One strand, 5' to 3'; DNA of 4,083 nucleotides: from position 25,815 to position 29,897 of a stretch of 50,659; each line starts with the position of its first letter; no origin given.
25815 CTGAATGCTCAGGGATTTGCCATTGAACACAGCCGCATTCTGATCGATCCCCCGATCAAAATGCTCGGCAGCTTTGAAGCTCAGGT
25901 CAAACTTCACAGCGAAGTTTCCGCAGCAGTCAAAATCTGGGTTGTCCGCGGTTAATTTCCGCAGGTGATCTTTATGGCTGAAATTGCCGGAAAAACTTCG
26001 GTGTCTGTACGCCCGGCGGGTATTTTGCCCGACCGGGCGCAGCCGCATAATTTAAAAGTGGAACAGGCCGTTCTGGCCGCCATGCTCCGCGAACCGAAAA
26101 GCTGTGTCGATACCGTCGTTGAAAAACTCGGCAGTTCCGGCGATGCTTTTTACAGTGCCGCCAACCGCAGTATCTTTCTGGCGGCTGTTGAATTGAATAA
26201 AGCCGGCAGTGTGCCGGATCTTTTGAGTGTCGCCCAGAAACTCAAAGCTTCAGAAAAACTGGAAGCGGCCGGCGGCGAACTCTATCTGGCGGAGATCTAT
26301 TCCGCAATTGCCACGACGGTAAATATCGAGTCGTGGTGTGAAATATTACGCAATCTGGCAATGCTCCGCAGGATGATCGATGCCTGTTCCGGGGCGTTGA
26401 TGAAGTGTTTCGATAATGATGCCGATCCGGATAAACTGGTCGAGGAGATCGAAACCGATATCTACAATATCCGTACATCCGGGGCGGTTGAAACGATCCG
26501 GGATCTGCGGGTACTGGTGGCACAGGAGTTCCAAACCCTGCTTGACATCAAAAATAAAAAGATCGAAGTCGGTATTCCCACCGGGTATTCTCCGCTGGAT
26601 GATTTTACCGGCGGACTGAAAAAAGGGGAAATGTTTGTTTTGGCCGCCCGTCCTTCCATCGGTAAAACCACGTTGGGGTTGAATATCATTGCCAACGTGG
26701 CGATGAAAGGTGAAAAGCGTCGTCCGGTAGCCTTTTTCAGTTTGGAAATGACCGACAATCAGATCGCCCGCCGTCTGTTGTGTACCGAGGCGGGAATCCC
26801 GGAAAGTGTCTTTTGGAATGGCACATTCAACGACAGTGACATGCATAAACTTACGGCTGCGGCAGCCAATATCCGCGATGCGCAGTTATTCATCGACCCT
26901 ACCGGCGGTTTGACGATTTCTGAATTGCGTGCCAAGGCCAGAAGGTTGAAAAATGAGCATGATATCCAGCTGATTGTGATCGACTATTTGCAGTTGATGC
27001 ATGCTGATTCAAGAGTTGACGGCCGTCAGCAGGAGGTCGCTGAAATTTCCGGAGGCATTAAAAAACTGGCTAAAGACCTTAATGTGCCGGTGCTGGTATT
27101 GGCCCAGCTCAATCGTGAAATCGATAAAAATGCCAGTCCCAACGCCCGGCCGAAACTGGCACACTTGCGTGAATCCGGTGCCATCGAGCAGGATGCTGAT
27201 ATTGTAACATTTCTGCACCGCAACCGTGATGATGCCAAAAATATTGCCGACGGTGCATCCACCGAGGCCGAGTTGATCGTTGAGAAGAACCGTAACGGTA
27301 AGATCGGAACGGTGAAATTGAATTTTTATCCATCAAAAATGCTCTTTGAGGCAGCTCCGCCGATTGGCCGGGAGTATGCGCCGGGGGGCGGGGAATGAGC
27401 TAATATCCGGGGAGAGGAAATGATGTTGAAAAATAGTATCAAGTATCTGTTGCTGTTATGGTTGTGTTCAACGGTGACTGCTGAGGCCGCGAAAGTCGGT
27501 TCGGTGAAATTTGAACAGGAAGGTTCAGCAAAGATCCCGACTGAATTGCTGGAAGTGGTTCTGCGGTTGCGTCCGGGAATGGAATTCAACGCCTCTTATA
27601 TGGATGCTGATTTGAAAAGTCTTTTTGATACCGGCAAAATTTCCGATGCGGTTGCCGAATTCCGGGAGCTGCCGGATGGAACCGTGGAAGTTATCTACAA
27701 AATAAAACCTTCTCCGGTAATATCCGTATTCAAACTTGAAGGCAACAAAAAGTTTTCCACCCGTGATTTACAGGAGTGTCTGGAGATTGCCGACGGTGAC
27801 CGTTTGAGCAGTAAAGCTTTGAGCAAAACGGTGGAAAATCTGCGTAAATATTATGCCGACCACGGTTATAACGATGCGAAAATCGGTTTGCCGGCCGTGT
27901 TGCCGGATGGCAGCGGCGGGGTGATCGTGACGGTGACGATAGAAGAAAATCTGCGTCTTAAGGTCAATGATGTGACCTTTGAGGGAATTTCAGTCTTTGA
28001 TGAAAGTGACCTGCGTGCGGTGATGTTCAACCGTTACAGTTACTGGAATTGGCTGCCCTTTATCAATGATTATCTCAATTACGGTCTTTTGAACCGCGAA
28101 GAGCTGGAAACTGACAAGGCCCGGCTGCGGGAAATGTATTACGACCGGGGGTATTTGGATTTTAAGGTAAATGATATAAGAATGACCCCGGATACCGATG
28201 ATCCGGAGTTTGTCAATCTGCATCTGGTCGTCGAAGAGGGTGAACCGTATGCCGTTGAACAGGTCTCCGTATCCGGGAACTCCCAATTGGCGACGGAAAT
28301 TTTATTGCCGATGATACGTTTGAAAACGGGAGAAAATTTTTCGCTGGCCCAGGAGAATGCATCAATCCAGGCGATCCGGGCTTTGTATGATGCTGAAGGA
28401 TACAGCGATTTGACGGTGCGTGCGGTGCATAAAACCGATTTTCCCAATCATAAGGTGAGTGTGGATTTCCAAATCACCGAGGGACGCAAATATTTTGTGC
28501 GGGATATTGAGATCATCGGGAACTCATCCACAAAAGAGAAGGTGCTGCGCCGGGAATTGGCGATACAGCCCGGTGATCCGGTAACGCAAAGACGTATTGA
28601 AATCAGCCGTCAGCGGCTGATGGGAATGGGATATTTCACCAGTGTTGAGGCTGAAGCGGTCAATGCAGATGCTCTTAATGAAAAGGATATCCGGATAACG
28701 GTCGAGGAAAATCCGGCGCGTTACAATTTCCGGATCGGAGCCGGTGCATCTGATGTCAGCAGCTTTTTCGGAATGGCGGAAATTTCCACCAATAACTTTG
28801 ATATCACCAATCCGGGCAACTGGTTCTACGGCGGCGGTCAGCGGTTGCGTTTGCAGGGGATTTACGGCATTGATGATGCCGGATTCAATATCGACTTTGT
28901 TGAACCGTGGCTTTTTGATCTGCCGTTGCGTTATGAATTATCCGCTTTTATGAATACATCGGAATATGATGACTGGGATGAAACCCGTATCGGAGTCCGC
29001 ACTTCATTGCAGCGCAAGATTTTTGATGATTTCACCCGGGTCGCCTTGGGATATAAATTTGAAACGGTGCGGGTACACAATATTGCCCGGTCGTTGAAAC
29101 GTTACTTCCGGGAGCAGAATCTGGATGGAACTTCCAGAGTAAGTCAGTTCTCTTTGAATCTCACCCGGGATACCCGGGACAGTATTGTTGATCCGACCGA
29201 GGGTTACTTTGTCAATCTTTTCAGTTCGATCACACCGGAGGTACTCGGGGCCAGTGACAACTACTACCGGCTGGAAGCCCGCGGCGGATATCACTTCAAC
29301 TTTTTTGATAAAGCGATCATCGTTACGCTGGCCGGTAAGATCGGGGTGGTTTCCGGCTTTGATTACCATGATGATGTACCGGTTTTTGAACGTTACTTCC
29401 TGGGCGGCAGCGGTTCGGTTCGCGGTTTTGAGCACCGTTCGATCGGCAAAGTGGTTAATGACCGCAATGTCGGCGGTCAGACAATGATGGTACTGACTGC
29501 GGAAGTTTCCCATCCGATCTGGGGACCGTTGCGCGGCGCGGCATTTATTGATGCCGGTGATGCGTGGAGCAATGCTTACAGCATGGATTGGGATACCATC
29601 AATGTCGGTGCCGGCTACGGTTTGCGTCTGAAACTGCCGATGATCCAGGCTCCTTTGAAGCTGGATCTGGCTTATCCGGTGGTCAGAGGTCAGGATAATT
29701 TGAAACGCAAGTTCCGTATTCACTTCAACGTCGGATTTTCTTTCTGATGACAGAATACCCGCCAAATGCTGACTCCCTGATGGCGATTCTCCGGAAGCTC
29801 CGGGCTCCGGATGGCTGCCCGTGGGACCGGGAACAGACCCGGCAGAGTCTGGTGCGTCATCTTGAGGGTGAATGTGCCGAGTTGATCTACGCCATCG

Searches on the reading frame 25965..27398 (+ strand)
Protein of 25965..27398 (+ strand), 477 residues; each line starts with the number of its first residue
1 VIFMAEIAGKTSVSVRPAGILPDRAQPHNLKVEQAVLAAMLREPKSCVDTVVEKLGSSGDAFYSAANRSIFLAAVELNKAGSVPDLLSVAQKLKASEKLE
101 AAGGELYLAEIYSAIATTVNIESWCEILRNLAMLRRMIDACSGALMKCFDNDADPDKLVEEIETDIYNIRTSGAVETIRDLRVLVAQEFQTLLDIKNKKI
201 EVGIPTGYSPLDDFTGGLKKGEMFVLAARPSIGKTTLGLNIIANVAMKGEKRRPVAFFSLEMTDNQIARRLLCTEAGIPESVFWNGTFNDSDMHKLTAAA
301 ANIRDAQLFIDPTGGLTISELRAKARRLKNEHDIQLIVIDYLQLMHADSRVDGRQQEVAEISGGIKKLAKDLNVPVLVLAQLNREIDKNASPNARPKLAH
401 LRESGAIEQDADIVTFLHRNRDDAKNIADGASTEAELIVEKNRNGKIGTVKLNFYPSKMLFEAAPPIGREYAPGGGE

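Call 63: search_protein_families(library=pfam, max_evalue=0.00001, proteins=[window:25965-27398:+])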
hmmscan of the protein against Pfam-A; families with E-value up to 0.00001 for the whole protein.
window:25965-27398:+ (477 aa): 3 families
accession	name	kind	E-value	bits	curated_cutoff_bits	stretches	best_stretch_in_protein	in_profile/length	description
PF03796.21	DnaB_C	-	1.5e-90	303.4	27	1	203-462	1-254/255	DnaB-like helicase C terminal domain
PF00772.26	DnaB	-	1.1e-21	77.2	23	1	26-129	2-102/103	DnaB-like helicase N terminal domain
PF13481.12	AAA_25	-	2.2e-15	57.2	27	1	216-383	27-191/195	AAA domain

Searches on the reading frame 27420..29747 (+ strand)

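Call 63: search_protein_families(library=pfam, max_evalue=0.00001, proteins=[window:27420-29747:+])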
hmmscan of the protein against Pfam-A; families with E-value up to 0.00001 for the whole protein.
window:27420-29747:+ (775 aa): 4 families
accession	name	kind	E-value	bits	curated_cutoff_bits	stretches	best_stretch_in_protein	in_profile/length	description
PF07244.20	POTRA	-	2.1e-60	201.8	21.3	4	358-430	1-78/79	Surface antigen variable number repeat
PF01103.29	Omp85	-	3.2e-59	201.5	24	1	469-775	2-325/325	Omp85 superfamily domain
PF08479.16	POTRA_2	-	2.6e-15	56.5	24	0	101-160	3-62/76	POTRA domain, ShlB-type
PF08478.15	POTRA_1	-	2.4e-07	31.4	23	0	360-411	3-54/69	POTRA domain, FtsQ-type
